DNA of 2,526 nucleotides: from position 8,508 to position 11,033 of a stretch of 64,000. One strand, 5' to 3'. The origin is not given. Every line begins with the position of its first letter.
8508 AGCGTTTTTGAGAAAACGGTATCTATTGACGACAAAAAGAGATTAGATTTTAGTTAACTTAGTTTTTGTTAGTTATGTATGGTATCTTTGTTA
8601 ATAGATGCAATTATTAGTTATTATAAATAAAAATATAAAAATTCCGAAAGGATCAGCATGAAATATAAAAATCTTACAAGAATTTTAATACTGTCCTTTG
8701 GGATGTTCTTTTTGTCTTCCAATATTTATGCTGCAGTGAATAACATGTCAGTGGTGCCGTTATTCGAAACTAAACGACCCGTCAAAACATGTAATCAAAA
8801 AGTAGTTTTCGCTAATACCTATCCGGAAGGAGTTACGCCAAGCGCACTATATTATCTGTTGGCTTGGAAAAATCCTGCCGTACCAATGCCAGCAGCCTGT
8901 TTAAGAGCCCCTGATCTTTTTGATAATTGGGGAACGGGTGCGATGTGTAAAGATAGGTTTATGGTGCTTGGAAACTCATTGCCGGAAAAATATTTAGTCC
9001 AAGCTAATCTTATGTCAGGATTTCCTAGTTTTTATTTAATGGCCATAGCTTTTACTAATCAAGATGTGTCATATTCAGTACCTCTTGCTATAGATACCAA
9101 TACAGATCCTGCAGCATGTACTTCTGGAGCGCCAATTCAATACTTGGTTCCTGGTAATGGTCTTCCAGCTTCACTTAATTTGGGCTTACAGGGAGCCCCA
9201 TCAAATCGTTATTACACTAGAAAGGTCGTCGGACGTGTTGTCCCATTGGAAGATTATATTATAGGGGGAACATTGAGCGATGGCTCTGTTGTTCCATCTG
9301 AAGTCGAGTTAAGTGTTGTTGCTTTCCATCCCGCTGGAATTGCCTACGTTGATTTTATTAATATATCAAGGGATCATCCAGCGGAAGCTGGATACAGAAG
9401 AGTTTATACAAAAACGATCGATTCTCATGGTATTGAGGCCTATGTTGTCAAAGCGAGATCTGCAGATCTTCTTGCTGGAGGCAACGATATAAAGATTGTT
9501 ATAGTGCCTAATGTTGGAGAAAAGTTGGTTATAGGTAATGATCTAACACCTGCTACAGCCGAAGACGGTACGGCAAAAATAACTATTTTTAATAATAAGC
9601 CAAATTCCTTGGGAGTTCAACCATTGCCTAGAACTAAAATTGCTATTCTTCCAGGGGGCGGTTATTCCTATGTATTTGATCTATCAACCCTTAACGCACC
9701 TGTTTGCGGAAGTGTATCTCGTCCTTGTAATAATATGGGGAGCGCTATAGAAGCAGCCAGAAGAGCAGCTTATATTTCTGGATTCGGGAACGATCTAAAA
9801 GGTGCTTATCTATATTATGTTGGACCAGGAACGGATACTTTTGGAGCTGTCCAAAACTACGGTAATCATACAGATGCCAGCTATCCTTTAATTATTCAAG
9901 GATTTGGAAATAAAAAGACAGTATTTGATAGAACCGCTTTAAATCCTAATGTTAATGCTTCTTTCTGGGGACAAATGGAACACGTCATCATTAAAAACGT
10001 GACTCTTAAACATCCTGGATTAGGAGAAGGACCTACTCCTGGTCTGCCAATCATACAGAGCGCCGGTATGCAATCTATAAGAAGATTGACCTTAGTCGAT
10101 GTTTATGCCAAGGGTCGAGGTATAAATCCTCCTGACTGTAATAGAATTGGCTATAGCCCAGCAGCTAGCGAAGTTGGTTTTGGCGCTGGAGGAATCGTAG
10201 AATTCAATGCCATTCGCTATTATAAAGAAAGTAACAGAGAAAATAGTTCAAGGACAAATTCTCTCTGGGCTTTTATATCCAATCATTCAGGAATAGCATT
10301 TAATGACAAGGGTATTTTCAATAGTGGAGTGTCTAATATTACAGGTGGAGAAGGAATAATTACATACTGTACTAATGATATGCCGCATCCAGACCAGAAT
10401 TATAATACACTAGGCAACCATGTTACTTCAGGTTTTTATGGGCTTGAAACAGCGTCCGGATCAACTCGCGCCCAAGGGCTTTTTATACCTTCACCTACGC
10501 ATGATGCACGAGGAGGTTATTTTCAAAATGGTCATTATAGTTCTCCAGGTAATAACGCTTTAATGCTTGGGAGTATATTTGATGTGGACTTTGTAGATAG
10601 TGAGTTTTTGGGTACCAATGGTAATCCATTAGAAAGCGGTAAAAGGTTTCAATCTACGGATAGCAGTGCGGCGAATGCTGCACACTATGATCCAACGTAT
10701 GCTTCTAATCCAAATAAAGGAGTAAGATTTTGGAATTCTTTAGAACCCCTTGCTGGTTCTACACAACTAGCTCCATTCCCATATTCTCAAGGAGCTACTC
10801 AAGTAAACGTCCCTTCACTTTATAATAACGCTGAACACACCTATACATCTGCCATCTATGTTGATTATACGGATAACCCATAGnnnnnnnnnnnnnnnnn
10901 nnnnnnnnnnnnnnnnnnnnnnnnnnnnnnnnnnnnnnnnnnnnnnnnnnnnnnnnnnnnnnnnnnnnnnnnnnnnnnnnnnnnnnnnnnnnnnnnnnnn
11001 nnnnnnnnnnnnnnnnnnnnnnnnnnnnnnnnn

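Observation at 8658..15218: Tandem triplication of a large secreted parallel-beta-helix-like protein family embedded in the nuo locus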

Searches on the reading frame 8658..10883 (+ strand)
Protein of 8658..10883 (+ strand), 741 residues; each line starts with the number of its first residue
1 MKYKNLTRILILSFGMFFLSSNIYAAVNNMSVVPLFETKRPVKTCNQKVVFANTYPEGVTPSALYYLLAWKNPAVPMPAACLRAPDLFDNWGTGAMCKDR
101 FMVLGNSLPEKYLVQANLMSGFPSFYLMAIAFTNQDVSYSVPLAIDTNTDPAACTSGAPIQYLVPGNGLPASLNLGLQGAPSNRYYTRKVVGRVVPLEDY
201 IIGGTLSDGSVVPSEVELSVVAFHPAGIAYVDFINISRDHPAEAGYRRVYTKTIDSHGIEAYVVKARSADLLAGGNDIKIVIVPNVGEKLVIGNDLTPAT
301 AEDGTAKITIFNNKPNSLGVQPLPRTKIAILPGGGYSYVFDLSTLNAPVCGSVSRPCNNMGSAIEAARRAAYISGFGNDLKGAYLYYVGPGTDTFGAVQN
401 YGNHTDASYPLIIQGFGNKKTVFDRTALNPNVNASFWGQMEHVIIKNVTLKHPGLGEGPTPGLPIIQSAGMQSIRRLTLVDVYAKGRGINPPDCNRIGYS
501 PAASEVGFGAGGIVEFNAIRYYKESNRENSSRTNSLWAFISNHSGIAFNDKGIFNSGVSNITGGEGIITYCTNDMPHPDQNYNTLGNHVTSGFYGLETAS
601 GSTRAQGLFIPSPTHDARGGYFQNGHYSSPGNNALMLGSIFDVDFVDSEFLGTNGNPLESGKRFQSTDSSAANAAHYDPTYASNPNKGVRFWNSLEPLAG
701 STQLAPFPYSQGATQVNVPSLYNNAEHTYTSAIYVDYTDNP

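Call 4: search_protein_families(library=pfam, proteins=[window:8658-10883:+], max_evalue=1)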
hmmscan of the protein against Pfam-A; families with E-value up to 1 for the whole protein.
window:8658-10883:+ (741 aa): 0 families

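Call 20: search_protein_families(library=ncbifam, proteins=[window:8658-10883:+], max_evalue=0.01)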
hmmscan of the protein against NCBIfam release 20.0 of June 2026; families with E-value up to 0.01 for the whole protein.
window:8658-10883:+ (741 aa): 0 families
